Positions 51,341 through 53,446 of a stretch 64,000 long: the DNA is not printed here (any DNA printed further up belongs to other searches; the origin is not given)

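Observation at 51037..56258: Four-gene tungstoenzyme operon with two tandem WOR subunits that both replace the AOR 'EYE' motif with Cys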

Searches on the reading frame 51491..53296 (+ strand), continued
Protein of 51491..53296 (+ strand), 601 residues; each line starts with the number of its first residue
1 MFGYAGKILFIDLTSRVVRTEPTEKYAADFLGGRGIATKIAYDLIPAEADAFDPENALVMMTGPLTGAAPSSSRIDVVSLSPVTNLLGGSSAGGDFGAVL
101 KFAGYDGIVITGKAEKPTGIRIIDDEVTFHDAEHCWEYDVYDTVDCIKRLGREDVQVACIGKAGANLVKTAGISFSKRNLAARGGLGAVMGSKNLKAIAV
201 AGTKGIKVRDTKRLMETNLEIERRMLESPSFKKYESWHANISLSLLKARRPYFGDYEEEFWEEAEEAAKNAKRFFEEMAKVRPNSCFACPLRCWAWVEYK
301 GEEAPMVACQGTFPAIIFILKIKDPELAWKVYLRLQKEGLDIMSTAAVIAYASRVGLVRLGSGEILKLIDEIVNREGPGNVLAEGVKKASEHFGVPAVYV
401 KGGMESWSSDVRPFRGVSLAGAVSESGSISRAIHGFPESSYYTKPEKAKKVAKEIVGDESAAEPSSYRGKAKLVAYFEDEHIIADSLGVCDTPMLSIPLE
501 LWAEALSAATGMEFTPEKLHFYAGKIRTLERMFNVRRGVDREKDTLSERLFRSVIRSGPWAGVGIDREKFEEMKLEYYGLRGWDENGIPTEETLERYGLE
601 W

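Call 26: find_related_loci(query=window:51491-53296:+, collection=genome_contigs, flank=8000)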
Query window:51491-53296:+ (601 aa) in genome_contigs; peptide patterns used: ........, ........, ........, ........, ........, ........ (x = any residue, [..] = any of these).
192 stretches matched a pattern; 82 encode a relative of the query (tblastn E <= 1e-3); the best 80 are kept; 80 distinct loci.
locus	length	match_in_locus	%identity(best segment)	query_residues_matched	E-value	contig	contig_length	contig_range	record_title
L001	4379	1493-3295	96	1-601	0e+0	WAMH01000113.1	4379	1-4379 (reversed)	MAG: Thermococcus sp. isolate S017_7 k151_32787, whole genome shotgun sequence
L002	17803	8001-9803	95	1-601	0e+0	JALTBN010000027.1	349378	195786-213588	MAG: Thermococcus sp. isolate S013_maxbin2_scaf2bin.030 S013_NODE_1_length_349378_cov_65.319235, whole genome shotgun se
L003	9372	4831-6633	82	1-601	0e+0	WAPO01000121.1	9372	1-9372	MAG: Thermococcus sp. isolate S144_40 k151_365359, whole genome shotgun sequence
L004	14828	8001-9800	72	1-600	0e+0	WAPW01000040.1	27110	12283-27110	MAG: Aciduliprofundum sp. isolate S145_39 k151_194578, whole genome shotgun sequence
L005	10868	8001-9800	72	1-600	0e+0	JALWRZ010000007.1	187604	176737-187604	MAG: DHVE2 group archaeon isolate M2_metabat2_scaf2bin.040 M2_NODE_24_length_187604_cov_7.818228, whole genome shotgun s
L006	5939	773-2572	72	1-600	0e+0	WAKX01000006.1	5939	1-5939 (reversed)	MAG: DHVE2 group archaeon isolate S013_21_esom k151_112826, whole genome shotgun sequence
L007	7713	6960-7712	84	1-251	2e-142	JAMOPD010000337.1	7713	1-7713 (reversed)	MAG: Thermococcaceae archaeon isolate 4559-240_metabat1_scaf2bin.019 4559-240_scaffold_5441_c1, whole genome shotgun seq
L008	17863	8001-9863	36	1-600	5e-109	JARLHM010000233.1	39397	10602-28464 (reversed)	MAG: Syntrophaceae bacterium isolate MAG_BA410 MetaBAT2_Bin_410_Anoxic_k141_2161253, whole genome shotgun sequence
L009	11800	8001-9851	34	7-600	8e-88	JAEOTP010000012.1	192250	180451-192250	MAG: Promethearchaeota archaeon isolate YT2_053 k127_2221664, whole genome shotgun sequence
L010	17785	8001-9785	33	1-596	3e-83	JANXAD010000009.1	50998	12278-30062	MAG: Thermodesulfobacteriaceae bacterium isolate SKYB108 NODE_9_length_50998_cov_12.280272, whole genome shotgun sequenc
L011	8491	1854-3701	33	1-599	4e-83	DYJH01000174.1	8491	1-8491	MAG TPA_asm: Desulfonema limicola isolate FI88_41_9 Afr_mines_FI88_2652_length_8491_cov_3_134424, whole genome shotgun s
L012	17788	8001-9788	32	1-599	3e-82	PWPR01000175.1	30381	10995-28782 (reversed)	MAG: Clostridia bacterium isolate CSSed10_434R1 CS-Sed10-C2039, whole genome shotgun sequence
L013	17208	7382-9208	34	1-599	5e-81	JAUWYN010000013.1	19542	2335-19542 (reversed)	MAG: Hadesarchaea archaeon isolate CSMAG_2711 CSMAG_2711_k141_340264_length_19542_cov_11.9875, whole genome shotgun sequ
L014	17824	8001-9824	33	1-600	6e-81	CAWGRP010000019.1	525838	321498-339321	MAG: uncultured delta proteobacterium isolate MFD06435.bin.1.188 genome assembly, contig: contig_40988, whole genome sho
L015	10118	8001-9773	32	1-594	4e-80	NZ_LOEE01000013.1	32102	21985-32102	Thermotalea metallivorans strain B2-1 AN619_contig000020, whole genome shotgun sequence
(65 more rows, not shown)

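Call 28: find_encoding_contigs(protein=P0019, flank=8000, max_places=3)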
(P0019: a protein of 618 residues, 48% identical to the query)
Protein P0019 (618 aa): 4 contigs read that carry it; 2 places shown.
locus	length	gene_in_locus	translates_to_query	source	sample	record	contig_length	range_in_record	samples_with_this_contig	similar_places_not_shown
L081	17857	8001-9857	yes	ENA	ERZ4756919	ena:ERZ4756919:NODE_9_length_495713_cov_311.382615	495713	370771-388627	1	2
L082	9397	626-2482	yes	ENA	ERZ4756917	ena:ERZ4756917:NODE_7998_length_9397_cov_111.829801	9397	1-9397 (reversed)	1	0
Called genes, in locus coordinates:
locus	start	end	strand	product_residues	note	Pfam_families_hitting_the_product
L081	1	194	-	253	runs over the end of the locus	PF01061:ABC2_membrane, PF12679:ABC2_membrane_2 (faint), PF12698:ABC2_membrane_3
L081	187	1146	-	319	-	PF00005:ABC_tran, PF13304:AAA_21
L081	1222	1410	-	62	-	-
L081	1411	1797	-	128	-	PF03551:PadR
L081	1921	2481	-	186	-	PF04060:FeS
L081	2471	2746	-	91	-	-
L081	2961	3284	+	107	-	PF01022:HTH_5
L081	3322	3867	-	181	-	PF04060:FeS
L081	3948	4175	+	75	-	-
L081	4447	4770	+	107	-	-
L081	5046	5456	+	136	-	PF08859:DGC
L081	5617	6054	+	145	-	PF08859:DGC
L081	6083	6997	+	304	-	PF10609:ParA, PF13614:AAA_31 (weak), PF00142:Fer4_NifH (faint), PF01656:CbiA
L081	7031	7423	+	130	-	PF02579:Nitro_FeMo-Co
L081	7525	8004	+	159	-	PF12797:Fer4_2 (weak), PF12837:Fer4_6 (weak), PF13484:Fer4_16 (faint), PF13237:Fer4_10 (weak), PF13247:Fer4_11, PF12838:Fer4_7 (weak), PF00037:Fer4 (weak), PF12837:Fer4_6 (weak), +4 more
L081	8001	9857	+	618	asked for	PF02730:AFOR_N, PF01314:AFOR_C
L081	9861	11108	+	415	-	PF07992:Pyr_redox_2, PF13738:Pyr_redox_3 (weak), PF00070:Pyr_redox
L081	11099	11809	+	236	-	PF11814:DUF3335, PF13529:Peptidase_C39_2 (faint)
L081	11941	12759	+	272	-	PF02463:SMC_N (faint), PF13476:AAA_23 (weak), PF13555:AAA_29 (faint), PF00005:ABC_tran, PF13304:AAA_21 (faint)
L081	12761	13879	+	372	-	PF01458:SUFBD_core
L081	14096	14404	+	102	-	PF01253:SUI1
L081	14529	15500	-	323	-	PF13593:SBF_like, PF01758:SBF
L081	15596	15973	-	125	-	PF00582:Usp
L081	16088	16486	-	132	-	PF12840:HTH_20, PF01022:HTH_5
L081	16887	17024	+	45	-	-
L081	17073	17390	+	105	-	-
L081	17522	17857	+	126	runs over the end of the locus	-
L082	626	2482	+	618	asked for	PF02730:AFOR_N, PF01314:AFOR_C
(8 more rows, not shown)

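Call 29: find_encoding_contigs(protein=P0046, flank=8000, max_places=2)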
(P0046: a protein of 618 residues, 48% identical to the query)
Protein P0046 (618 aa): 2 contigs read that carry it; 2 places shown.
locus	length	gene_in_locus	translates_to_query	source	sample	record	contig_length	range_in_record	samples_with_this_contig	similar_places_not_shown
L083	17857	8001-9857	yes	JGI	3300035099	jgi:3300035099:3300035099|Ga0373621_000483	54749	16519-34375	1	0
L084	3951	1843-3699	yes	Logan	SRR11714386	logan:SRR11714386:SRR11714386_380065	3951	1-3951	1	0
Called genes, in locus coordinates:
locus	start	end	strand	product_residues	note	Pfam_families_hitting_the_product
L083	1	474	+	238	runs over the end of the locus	PF13386:DsbD_2 (weak)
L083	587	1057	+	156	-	PF01927:Mut7-C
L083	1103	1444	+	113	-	PF01906:YbjQ_1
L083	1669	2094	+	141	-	PF01022:HTH_5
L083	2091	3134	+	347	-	PF03773:ArsP_1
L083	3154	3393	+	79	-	PF13192:Thioredoxin_3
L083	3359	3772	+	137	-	-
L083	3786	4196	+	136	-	PF02629:CoA_binding, PF13380:CoA_binding_2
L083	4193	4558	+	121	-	-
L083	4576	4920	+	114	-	PF12797:Fer4_2 (faint), PF00037:Fer4 (weak), PF12837:Fer4_6 (weak), PF12838:Fer4_7 (weak)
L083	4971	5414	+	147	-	PF08859:DGC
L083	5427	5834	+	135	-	PF02579:Nitro_FeMo-Co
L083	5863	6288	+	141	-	PF08859:DGC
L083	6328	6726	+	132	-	PF02627:CMD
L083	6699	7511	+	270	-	PF13510:Fer2_4, PF00037:Fer4 (faint), PF13237:Fer4_10 (faint), PF12838:Fer4_7 (weak), PF14697:Fer4_21 (weak)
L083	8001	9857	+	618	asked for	PF02730:AFOR_N, PF01314:AFOR_C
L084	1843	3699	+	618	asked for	PF02730:AFOR_N, PF01314:AFOR_C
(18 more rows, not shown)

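Call 31: find_encoding_contigs(protein=P0014, flank=8000, max_places=2)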
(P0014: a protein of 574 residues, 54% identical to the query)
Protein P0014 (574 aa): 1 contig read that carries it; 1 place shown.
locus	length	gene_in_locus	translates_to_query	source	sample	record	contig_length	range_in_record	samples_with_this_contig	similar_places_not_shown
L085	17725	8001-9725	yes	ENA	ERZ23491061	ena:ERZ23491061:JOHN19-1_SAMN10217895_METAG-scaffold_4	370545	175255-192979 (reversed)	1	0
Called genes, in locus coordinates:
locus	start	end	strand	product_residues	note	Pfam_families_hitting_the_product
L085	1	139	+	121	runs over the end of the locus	PF02579:Nitro_FeMo-Co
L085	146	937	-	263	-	-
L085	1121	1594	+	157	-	PF00582:Usp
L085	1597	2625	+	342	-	PF13593:SBF_like, PF01758:SBF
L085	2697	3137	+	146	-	PF02566:OsmC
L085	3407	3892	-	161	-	-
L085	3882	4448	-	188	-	PF03773:ArsP_1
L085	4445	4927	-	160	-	PF03773:ArsP_1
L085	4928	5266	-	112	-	PF12840:HTH_20 (weak)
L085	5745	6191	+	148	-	PF00037:Fer4 (faint), PF12797:Fer4_2 (faint), PF12838:Fer4_7 (faint), PF13237:Fer4_10 (faint), PF14697:Fer4_21 (faint), PF25160:LdpA_Fe-S-bd (faint), PF13187:Fer4_9 (weak), PF13247:Fer4_11 (weak), +1 more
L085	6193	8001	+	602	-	PF02730:AFOR_N, PF01314:AFOR_C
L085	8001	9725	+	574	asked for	PF02730:AFOR_N, PF01314:AFOR_C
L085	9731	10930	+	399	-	PF07992:Pyr_redox_2, PF13738:Pyr_redox_3, PF00070:Pyr_redox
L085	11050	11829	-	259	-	PF01061:ABC2_membrane, PF12698:ABC2_membrane_3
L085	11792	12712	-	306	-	PF00005:ABC_tran, PF13304:AAA_21, PF13732:DrrA1-3_C (weak)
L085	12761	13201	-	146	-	PF00892:EamA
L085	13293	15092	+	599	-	PF00724:Oxidored_FMN, PF01266:DAO (faint), PF07992:Pyr_redox_2, PF13450:NAD_binding_8 (faint), PF00070:Pyr_redox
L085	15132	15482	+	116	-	PF01022:HTH_5, PF12840:HTH_20 (faint)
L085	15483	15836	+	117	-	PF12646:DUF3783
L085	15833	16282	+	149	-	PF01850:PIN (faint), PF17146:PIN_6, PF11848:DUF3368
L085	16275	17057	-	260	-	PF23023:Anti-Pycsar_Apyc1 (weak), PF12706:Lactamase_B_2, PF13483:Lactamase_B_3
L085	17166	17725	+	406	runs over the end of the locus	PF01979:Amidohydro_1, PF07969:Amidohydro_3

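Call 34: search_protein_representatives(protein=window:51491-53296:+)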
Query: 601 residues. Proteins with E-value up to 0.001 (for the whole library): 9489; up to 1e-10: 5002; up to 1e-30: 1975. The best 150 are listed.
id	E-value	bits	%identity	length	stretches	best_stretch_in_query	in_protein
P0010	2.1e-208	710.2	59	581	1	1-599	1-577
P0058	1.1e-164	565.9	47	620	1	1-599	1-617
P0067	3.5e-107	376.0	39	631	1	1-599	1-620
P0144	1.1e-94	334.8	39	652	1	3-600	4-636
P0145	1.6e-94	334.2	38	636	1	2-601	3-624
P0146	1.2e-92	328.0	36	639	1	2-598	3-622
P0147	7.5e-92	325.4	37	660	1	5-599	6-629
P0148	5.7e-91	322.5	38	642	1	3-600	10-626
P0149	7.7e-91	322.0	38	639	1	4-599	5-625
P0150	1.0e-90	321.6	41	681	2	5-423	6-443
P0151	1.2e-90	321.4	37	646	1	1-600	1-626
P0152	7.3e-89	315.5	37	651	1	4-599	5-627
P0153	1.6e-88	314.4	38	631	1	8-597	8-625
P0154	3.4e-88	313.3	38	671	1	4-600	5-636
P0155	1.0e-87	311.7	39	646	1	4-599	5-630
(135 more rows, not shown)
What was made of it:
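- Isolation of the clade: bit scores drop from 566 to 376 outside it (call 34).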

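Call 40: find_related_loci(query=A1, collection=metagenome_contigs, flank=10000)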
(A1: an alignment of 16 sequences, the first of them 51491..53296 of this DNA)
Query A1 (601 aa) in metagenome_contigs; peptide patterns used: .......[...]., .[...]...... (x = any residue, [..] = any of these).
600 stretches matched a pattern (row limit reached: there are more); 457 encode a relative of the query (tblastn E <= 1e-3); the best 80 are kept; 80 distinct loci.
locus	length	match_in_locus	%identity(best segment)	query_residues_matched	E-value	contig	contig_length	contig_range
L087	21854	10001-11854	49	1-600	0e+0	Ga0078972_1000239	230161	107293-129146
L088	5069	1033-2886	50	1-600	0e+0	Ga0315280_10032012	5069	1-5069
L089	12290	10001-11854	50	1-600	5e-177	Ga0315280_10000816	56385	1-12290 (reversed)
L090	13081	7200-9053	48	1-600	2e-174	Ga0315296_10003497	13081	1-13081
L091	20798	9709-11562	49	1-600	6e-174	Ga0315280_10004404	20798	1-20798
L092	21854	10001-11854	47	1-599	9e-164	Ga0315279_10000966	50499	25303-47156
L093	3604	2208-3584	48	1-441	2e-129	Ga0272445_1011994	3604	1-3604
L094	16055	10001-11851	49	1-599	8e-176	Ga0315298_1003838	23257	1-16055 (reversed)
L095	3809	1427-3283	35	4-600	3e-92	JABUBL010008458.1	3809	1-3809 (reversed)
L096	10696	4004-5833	35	1-600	5e-86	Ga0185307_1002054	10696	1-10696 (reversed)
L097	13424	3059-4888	35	1-600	5e-86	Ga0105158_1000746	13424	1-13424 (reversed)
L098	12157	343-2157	34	1-599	1e-84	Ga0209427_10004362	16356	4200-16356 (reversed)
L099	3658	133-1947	35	1-599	3e-85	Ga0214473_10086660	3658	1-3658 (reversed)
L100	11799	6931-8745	34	4-599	6e-85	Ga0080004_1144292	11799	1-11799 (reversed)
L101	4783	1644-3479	34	3-599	4e-84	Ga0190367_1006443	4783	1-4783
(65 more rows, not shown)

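Call 45: search_protein_families(library=pfam, proteins=[L003:2355-2837:+, L003:2874-3269:+, L087:4111-4710:-, L090:3281-3613:-, L094:7333-8226:+, L005:1052-1459:-], max_evalue=0.01)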
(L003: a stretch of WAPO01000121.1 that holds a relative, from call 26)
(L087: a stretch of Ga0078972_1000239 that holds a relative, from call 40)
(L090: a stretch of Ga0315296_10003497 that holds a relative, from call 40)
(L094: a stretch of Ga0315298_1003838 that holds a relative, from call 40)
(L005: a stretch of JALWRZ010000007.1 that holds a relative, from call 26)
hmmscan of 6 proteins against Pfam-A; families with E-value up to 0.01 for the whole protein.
L003:2355-2837:+ (161 aa): 1 family
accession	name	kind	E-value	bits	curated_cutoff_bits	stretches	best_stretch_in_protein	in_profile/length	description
PF08859.16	DGC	-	3e-29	101.6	27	1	43-146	1-103/106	DGC domain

L003:2874-3269:+ (132 aa): 0 families

L087:4111-4710:- (200 aa): 2 families
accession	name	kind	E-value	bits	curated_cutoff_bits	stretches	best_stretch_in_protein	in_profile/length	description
PF04060.18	FeS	-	4.6e-12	45.9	23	1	153-185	1-33/33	Putative Fe-S cluster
PF14149.11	YhfH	-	0.0099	16.1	27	0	146-164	4-22/37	YhfH-like protein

L090:3281-3613:- (111 aa): 1 family
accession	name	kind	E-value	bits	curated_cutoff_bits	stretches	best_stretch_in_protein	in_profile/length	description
PF01521.26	Fe-S_biosyn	-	2.6e-05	24.9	26.3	1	1-76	1-81/110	Iron-sulphur cluster biosynthesis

L094:7333-8226:+ (298 aa): 1 family
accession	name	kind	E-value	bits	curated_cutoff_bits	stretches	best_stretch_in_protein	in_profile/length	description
PF02596.20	DUF169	-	6.8e-51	173.5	27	1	47-254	2-205/209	Uncharacterised ArCR, COG2043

L005:1052-1459:- (136 aa): 9 families
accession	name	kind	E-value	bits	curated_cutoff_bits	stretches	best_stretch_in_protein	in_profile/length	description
PF00037.32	Fer4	-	5.3e-09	36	21.1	2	22-42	2-22/24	4Fe-4S binding domain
PF12838.12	Fer4_7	-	1.6e-08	35.3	27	1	28-75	2-52/52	4Fe-4S dicluster domain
PF14697.11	Fer4_21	-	9.6e-08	32.5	35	1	22-77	2-58/59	4Fe-4S dicluster domain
PF12837.12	Fer4_6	-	2e-07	31.1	25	1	21-42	2-23/24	4Fe-4S binding domain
PF12797.12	Fer4_2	-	8.3e-07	29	24.5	1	19-38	1-20/22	4Fe-4S binding domain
PF13187.11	Fer4_9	-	1.9e-06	28.2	27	1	27-76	1-52/52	4Fe-4S dicluster domain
PF13484.11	Fer4_16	-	6.8e-06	27.2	30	1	62-108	3-48/66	4Fe-4S double cluster binding domain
PF13237.11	Fer4_10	-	0.00014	22.1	25.5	1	21-72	2-53/53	4Fe-4S dicluster domain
PF12800.12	Fer4_4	-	0.00042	20.9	24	0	25-40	1-16/17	4Fe-4S binding domain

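Call 49: find_encoding_contigs(protein=P0070, flank=7000, max_places=2)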
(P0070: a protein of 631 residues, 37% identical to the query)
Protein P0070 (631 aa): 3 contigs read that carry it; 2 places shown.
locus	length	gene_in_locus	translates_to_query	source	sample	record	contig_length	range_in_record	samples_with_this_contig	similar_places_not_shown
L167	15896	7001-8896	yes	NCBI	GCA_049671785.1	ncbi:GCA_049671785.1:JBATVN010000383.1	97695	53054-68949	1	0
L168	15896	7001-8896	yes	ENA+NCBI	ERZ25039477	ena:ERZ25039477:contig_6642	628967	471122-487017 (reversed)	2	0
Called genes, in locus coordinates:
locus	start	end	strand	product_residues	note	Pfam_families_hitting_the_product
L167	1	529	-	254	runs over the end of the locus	PF13489:Methyltransf_23, PF01209:Ubie_methyltran (weak), PF07021:MetW (weak), PF08241:Methyltransf_11, PF08242:Methyltransf_12, PF13649:Methyltransf_25, PF13847:Methyltransf_31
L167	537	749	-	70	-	PF24292:DUF7479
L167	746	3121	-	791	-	PF14691:Fer4_20, PF07992:Pyr_redox_2, PF01266:DAO (weak), PF12831:FAD_oxidored (weak), PF13450:NAD_binding_8, PF14691:Fer4_20 (weak), PF13183:Fer4_8, PF13534:Fer4_17, +3 more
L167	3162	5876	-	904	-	PF00111:Fer2 (weak), PF01799:Fer2_2, PF01315:Ald_Xan_dh_C, PF02738:MoCoBD_1, PF20256:MoCoBD_2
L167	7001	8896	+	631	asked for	PF02730:AFOR_N, PF01314:AFOR_C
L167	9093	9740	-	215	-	PF12838:Fer4_7 (faint), PF13247:Fer4_11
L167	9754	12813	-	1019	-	-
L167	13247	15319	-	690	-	PF13191:AAA_16 (faint), PF05729:NACHT (faint), PF13401:AAA_22 (faint)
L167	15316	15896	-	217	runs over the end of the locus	-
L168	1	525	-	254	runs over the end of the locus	PF13489:Methyltransf_23, PF01209:Ubie_methyltran (weak), PF07021:MetW (weak), PF08241:Methyltransf_11, PF08242:Methyltransf_12, PF13649:Methyltransf_25, PF13847:Methyltransf_31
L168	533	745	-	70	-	PF24292:DUF7479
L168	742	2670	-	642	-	PF14691:Fer4_20 (weak), PF13183:Fer4_8, PF13534:Fer4_17, PF02754:CCG (weak)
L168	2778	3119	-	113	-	PF14691:Fer4_20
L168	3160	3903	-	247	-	PF20256:MoCoBD_2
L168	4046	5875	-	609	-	PF00111:Fer2 (weak), PF01799:Fer2_2, PF01315:Ald_Xan_dh_C, PF02738:MoCoBD_1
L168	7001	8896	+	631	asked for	PF02730:AFOR_N, PF01314:AFOR_C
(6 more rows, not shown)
